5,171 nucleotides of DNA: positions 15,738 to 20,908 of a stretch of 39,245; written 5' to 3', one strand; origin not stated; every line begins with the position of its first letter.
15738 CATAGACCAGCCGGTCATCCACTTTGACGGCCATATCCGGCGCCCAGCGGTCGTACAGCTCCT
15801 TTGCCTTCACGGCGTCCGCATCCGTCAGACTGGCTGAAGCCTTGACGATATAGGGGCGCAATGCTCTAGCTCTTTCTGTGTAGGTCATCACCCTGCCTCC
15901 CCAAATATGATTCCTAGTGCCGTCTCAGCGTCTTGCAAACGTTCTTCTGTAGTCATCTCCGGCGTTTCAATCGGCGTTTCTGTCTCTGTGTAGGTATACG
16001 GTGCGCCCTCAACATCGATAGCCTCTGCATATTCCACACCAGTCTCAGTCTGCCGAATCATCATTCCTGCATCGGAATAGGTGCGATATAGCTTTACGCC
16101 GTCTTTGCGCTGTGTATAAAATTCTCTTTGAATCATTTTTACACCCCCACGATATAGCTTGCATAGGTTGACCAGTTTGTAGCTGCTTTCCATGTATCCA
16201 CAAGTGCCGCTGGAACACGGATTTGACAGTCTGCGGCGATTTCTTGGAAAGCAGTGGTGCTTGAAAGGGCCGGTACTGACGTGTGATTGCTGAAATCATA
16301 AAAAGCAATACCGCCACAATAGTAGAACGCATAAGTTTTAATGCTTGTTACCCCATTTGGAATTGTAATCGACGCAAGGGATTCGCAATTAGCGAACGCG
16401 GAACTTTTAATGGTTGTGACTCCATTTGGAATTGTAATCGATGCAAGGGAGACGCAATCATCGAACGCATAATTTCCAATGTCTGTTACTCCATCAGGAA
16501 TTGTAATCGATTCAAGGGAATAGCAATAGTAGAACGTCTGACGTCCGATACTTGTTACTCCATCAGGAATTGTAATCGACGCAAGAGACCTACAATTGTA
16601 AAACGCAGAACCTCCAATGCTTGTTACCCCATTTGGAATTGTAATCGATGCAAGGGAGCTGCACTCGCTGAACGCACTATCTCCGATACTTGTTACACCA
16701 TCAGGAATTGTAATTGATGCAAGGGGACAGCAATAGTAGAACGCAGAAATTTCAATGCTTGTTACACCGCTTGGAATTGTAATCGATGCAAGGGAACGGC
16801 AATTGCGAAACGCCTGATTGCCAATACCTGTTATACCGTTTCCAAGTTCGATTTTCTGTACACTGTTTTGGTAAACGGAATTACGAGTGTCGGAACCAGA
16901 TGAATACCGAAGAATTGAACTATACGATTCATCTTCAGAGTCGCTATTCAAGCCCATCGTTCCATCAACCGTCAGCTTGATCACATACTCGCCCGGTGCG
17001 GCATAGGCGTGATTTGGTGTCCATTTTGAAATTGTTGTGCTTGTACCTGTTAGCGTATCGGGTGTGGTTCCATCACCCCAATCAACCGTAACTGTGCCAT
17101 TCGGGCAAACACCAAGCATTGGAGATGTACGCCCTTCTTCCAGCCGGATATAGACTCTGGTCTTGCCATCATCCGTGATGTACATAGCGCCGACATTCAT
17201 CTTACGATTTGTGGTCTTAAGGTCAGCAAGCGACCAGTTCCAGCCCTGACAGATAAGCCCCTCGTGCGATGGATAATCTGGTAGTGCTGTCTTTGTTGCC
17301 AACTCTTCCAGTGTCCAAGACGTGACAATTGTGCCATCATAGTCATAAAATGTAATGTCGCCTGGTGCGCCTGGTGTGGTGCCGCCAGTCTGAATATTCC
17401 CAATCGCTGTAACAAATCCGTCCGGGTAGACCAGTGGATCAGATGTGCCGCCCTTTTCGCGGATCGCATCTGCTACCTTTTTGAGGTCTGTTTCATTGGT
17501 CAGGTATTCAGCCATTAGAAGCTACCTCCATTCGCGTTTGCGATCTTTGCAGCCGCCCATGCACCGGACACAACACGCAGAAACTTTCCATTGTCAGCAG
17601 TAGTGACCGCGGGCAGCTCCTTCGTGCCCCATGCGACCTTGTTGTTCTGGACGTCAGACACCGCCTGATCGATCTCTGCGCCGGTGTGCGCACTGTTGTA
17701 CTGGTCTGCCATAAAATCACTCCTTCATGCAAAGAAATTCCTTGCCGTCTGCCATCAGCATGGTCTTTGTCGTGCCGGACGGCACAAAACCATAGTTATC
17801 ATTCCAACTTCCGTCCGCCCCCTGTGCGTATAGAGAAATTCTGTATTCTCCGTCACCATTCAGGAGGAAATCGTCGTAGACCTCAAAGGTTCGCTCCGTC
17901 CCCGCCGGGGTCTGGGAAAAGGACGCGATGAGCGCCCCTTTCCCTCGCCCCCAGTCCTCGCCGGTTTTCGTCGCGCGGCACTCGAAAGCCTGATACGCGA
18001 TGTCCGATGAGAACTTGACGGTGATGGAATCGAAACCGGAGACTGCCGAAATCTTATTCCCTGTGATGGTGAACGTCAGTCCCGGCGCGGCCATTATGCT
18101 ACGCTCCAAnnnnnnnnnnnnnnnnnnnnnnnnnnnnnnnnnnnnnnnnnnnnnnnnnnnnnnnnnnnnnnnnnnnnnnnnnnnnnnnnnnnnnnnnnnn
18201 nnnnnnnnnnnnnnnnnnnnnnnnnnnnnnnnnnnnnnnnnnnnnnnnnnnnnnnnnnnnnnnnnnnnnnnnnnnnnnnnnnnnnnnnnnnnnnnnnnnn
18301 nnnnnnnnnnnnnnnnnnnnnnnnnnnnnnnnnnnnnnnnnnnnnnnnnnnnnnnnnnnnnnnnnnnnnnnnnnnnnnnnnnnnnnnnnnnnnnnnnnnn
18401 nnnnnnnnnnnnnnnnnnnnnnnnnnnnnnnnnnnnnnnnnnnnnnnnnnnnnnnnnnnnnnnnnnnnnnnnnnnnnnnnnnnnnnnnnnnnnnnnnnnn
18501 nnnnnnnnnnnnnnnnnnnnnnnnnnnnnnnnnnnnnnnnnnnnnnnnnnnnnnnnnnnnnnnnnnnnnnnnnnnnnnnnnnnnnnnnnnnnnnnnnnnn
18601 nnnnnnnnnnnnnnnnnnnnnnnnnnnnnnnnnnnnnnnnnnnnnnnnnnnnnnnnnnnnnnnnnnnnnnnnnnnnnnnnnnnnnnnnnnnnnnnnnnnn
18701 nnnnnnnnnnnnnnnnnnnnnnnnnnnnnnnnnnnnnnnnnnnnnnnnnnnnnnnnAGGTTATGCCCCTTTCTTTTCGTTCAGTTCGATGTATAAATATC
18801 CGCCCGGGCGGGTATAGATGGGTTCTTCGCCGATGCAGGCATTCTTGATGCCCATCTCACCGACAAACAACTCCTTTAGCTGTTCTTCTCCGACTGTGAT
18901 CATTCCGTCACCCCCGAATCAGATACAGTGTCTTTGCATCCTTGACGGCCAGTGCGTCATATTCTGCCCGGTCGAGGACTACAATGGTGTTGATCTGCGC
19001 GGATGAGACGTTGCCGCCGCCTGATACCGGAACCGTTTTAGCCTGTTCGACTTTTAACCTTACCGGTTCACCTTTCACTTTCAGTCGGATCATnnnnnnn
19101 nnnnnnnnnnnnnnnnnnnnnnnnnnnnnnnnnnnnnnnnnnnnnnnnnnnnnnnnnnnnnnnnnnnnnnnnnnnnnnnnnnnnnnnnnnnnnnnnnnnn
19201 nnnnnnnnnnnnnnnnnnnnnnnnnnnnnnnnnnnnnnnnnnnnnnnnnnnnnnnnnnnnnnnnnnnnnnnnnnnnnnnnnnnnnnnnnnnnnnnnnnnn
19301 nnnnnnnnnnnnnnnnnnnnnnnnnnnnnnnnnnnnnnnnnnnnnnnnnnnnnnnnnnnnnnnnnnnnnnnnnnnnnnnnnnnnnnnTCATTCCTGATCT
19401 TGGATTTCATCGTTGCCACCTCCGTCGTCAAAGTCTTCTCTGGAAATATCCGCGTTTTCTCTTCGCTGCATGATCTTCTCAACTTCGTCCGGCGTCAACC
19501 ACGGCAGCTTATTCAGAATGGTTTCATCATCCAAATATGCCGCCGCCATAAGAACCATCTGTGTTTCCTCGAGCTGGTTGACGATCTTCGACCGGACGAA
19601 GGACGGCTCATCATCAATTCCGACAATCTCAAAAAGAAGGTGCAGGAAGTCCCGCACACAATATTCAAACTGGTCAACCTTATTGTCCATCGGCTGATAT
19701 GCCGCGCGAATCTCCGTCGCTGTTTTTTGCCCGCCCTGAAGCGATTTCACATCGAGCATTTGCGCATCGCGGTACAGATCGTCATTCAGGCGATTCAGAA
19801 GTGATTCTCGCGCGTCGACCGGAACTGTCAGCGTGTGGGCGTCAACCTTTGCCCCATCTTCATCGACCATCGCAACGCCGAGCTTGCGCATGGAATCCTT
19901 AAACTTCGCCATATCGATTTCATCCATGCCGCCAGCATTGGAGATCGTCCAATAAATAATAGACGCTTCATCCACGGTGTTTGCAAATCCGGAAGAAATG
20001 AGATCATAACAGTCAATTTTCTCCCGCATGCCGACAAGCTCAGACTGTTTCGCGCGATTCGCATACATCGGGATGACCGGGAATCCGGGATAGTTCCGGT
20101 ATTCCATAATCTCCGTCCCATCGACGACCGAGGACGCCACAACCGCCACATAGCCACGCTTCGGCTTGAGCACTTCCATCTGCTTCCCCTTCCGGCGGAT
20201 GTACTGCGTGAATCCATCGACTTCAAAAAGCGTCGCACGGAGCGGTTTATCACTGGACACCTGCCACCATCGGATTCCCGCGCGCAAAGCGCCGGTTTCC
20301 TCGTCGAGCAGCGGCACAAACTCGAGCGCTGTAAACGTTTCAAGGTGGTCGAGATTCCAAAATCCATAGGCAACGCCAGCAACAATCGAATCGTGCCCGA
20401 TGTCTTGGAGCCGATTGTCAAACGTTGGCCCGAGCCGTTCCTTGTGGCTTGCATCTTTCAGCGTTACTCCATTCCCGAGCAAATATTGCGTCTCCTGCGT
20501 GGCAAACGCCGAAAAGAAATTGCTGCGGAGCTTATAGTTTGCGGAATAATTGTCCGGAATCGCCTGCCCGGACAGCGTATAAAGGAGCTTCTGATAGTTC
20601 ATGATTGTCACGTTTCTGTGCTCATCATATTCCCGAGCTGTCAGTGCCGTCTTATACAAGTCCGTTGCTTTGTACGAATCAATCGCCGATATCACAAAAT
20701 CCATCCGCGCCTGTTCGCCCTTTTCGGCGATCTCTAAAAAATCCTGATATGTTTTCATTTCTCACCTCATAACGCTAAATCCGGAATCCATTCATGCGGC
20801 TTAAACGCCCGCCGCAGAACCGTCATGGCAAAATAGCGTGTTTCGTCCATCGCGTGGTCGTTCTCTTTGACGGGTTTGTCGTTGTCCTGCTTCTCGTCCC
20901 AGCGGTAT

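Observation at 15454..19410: Fibre/adhesin-like module inserted between portal and MuF head-morphogenesis genes while the canonical RBP slot is empty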

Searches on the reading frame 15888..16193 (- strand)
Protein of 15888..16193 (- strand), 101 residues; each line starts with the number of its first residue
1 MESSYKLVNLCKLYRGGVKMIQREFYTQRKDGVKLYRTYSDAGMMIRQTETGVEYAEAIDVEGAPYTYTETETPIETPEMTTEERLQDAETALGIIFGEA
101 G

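Call 4: search_protein_families(library=pfam, proteins=[window:15888-16193:-], max_evalue=0.1)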
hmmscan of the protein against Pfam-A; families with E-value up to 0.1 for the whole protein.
window:15888-16193:- (101 aa): 0 families

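Call 5: search_protein_families(library=phrogs, proteins=[window:15888-16193:-], max_evalue=0.1)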
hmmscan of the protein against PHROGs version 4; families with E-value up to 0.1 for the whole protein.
window:15888-16193:- (101 aa): 2 families
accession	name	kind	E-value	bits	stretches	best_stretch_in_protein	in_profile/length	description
phrog_22643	-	unknown function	0.043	14.9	1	28-73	15-59/77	-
phrog_6984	-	unknown function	0.092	13.7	0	32-80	36-81/103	-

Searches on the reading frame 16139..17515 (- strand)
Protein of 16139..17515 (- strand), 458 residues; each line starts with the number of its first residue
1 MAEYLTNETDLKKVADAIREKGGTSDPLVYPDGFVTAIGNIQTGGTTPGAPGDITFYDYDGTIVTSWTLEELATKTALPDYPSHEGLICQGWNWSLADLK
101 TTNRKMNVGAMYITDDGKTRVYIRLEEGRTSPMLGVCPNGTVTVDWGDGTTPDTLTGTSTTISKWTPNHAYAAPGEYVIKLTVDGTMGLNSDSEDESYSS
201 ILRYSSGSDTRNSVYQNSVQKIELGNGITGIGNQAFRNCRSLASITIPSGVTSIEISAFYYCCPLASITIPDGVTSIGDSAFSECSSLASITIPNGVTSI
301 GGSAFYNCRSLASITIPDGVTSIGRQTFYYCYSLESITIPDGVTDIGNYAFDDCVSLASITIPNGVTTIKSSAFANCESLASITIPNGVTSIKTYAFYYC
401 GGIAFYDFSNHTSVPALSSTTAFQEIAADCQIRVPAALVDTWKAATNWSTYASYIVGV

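Call 4: search_protein_families(library=pfam, proteins=[window:16139-17515:-], max_evalue=0.1)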
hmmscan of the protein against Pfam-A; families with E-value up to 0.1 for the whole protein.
window:16139-17515:- (458 aa): 6 families
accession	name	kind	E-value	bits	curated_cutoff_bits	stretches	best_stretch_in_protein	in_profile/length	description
PF13306.12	LRR_5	-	3.8e-74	247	27.7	2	214-334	8-126/127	BspA type Leucine rich repeat region (6 copies)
PF05725.18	FNIP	-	4.2e-06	27.2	21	0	243-277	6-39/44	FNIP Repeat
PF13855.12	LRR_8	-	1.6e-05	25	27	0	274-315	13-55/61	Leucine rich repeat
PF18911.6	PKD_4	-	5.2e-05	23.6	27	1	141-192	36-77/85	PKD domain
PF00801.26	PKD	-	0.00079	19.8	23.5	1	143-192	33-74/80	PKD domain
PF10248.14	Mlf1IP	-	0.041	14.3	34.5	1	190-231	71-112/174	Myelodysplasia-myeloid leukemia factor 1-interacting protein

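Call 5: search_protein_families(library=phrogs, proteins=[window:16139-17515:-], max_evalue=0.1)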
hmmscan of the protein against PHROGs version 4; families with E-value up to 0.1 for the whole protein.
window:16139-17515:- (458 aa): 10 families
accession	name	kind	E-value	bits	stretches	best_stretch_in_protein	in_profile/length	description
phrog_35892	-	unknown function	6e-44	151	2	272-340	390-458/1181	-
phrog_18805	-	unknown function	1.2e-35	124.3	2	208-311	245-356/457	-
phrog_21945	-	unknown function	1.3e-05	26.3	0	232-251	53-72/72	-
phrog_22899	-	unknown function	4.5e-05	21.9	1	141-183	49-89/1857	-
phrog_17342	-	unknown function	0.00013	22.4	0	340-373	120-152/326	-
phrog_19162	-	unknown function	0.0078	16.1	0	380-420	146-187/419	-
phrog_18989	-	unknown function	0.012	16.4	0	355-390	127-162/167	-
phrog_18521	-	tail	0.013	15.7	0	312-368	100-155/233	minor tail protein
phrog_14220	-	unknown function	0.014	15.5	1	139-180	343-379/401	-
phrog_28869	-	unknown function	0.053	14.8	0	336-382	24-70/105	-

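Call 47: search_solved_structures(query=window:16139-17515:-, max_evalue=0.001)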
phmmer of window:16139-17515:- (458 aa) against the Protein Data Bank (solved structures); distinct sequences matched with E-value up to 0.001: 10.
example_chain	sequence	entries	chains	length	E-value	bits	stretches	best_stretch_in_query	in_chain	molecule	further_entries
4gt6_A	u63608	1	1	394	5.6e-55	190.3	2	228-385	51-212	Cell surface protein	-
4fs7_A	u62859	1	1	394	1.4e-54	189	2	228-397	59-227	Uncharacterized protein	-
4h09_A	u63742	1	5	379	1.2e-35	126.6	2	241-398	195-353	Hypothetical leucine rich repeat protein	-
6mlx_A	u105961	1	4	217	1.7e-26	96.4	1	251-387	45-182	Leucine-rich repeat protein TpLRR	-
4fdw_A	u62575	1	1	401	2.9e-26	95.6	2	251-454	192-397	leucine rich hypothetical protein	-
4fd0_A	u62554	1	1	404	3.5e-21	78.9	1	251-455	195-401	Leucine rich hypothetical protein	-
4cp6_A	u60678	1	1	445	7.6e-19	71.2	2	271-418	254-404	CHOLINE BINDING PROTEIN PCPA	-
4oju_A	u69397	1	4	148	3e-10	42.9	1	282-369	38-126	hypothetical leucine rich repeat protein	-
3sb4_A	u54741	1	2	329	6.7e-06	28.5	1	219-283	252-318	Hypothetical leucine rich repeat protein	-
7crb_A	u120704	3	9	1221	4.9e-05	25.7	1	227-395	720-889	NAD+ hydrolase (NADase)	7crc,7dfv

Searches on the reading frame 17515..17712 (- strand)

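Call 4: search_protein_families(library=pfam, proteins=[window:17515-17712:-], max_evalue=0.1)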
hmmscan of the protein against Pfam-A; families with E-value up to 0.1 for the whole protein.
window:17515-17712:- (65 aa): 1 family
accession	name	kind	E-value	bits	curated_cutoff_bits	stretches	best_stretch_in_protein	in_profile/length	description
PF05339.17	DUF739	-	0.075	13.6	27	1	3-33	18-48/69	Protein of unknown function (DUF739)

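Call 5: search_protein_families(library=phrogs, proteins=[window:17515-17712:-], max_evalue=0.1)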
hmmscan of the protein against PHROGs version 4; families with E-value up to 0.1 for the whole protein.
window:17515-17712:- (65 aa): 0 families

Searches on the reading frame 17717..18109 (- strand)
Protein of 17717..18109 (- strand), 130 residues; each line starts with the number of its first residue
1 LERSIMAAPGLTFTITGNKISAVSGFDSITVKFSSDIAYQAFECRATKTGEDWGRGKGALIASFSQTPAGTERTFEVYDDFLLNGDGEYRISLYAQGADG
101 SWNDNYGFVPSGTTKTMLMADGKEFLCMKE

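Call 4: search_protein_families(library=pfam, proteins=[window:17717-18109:-], max_evalue=0.1)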
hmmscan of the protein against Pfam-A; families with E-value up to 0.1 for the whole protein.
window:17717-18109:- (130 aa): 1 family
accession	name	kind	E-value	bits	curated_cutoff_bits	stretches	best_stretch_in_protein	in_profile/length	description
PF22325.2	CR4_N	-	0.07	13.7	27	0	84-115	18-48/80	Interferon-gamma receptor, N-terminal domain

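Call 5: search_protein_families(library=phrogs, proteins=[window:17717-18109:-], max_evalue=0.1)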
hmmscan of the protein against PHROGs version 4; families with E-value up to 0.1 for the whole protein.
window:17717-18109:- (130 aa): 3 families
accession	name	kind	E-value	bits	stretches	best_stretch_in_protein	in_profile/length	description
phrog_17347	-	unknown function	3.4e-08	34.5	1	14-103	224-308/312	-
phrog_10898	-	unknown function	2.4e-07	31.8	1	13-103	119-220/221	-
phrog_38529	-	unknown function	0.07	13.5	1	36-99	245-307/387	-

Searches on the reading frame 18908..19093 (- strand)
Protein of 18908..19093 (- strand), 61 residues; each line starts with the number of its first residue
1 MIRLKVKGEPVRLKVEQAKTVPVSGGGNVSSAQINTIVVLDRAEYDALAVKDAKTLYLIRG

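Call 4: search_protein_families(library=pfam, proteins=[window:18908-19093:-], max_evalue=0.1)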
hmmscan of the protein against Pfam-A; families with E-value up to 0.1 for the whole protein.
window:18908-19093:- (61 aa): 1 family
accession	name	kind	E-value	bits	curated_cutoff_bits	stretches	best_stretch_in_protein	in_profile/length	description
PF24243.1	Phage_tail_C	-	3.9e-11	42.5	23.7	1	36-60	2-26/26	Phage tail tip domain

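Call 5: search_protein_families(library=phrogs, proteins=[window:18908-19093:-], max_evalue=0.1)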
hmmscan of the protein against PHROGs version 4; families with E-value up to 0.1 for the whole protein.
window:18908-19093:- (61 aa): 2 families
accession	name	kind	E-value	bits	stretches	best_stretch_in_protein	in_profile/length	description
phrog_1197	-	tail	0.002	18.2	1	27-61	316-344/715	tail protein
phrog_1560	-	unknown function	0.0038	18.7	1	36-59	38-61/63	-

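Call 38: search_solved_structures(query=window:18908-19093:-, max_evalue=10, show_alignments=3)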
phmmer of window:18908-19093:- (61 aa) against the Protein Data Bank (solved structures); distinct sequences matched with E-value up to 10: 3.
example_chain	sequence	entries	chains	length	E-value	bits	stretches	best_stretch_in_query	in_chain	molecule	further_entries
8jiw_BZ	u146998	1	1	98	0.065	17.1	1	10-51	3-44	40S ribosomal protein S25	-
7nwg_a2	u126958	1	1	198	0.55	14.2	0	28-49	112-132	ribosomal protein eS25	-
9d93_La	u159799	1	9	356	0.72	13.9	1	20-58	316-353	Tail collar fibers, gp4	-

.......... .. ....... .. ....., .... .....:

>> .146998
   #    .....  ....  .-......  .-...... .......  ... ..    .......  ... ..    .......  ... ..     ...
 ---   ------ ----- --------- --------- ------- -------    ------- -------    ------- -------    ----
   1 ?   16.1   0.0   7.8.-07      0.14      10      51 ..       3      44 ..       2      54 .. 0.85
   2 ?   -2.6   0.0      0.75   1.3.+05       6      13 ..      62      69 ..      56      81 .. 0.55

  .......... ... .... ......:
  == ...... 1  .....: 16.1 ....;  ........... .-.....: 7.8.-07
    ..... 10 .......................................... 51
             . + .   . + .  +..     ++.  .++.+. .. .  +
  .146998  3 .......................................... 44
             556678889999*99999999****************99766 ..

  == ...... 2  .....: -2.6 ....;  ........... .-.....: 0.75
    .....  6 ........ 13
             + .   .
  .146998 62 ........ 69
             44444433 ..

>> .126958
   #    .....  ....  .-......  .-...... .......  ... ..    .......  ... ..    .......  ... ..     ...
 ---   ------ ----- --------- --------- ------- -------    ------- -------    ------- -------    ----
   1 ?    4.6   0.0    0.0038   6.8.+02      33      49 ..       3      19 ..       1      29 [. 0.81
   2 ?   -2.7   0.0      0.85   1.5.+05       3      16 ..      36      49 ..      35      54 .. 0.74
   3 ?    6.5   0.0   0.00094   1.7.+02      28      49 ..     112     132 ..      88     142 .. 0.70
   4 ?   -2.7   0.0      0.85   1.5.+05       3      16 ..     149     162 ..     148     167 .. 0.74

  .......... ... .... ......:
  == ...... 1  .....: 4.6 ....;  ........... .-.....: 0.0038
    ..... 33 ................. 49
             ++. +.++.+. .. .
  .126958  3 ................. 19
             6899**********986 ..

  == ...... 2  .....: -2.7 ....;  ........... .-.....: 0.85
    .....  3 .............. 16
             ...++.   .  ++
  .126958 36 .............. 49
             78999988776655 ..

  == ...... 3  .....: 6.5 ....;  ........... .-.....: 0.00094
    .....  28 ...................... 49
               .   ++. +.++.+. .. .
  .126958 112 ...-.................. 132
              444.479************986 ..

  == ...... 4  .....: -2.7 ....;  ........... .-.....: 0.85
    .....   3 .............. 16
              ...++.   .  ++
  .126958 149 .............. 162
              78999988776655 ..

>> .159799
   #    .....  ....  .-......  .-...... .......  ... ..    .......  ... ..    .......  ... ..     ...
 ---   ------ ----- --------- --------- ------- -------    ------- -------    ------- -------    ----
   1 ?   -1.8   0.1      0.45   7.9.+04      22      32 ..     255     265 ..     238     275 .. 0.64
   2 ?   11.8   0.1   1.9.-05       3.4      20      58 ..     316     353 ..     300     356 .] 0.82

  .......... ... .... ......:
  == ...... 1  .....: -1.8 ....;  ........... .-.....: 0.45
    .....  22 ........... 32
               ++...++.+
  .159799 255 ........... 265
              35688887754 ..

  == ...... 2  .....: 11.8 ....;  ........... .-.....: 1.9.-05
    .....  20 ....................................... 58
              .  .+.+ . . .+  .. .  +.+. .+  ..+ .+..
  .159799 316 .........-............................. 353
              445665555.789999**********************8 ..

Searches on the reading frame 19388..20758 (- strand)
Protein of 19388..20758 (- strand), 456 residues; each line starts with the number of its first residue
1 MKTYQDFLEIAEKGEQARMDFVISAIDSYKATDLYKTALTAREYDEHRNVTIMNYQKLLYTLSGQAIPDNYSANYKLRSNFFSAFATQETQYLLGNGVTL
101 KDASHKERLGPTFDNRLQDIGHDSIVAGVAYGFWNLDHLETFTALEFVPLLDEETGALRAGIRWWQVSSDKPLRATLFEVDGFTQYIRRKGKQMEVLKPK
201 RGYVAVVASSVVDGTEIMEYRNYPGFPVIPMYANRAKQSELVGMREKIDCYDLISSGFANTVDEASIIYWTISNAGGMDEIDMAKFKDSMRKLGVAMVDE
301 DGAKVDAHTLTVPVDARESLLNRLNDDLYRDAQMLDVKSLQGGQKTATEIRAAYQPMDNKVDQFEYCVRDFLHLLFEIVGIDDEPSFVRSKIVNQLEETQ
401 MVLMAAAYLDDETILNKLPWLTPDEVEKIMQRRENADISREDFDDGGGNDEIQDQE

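Call 8: search_protein_families(library=pfam, proteins=[window:19388-20758:-], max_evalue=0.01)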
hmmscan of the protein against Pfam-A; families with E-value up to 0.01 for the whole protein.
window:19388-20758:- (456 aa): 1 family
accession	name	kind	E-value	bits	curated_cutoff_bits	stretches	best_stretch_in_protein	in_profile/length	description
PF05133.19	SPP1_portal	-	1.2e-33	117.2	25.5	1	67-436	33-413/416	Phage portal protein, SPP1 Gp6-like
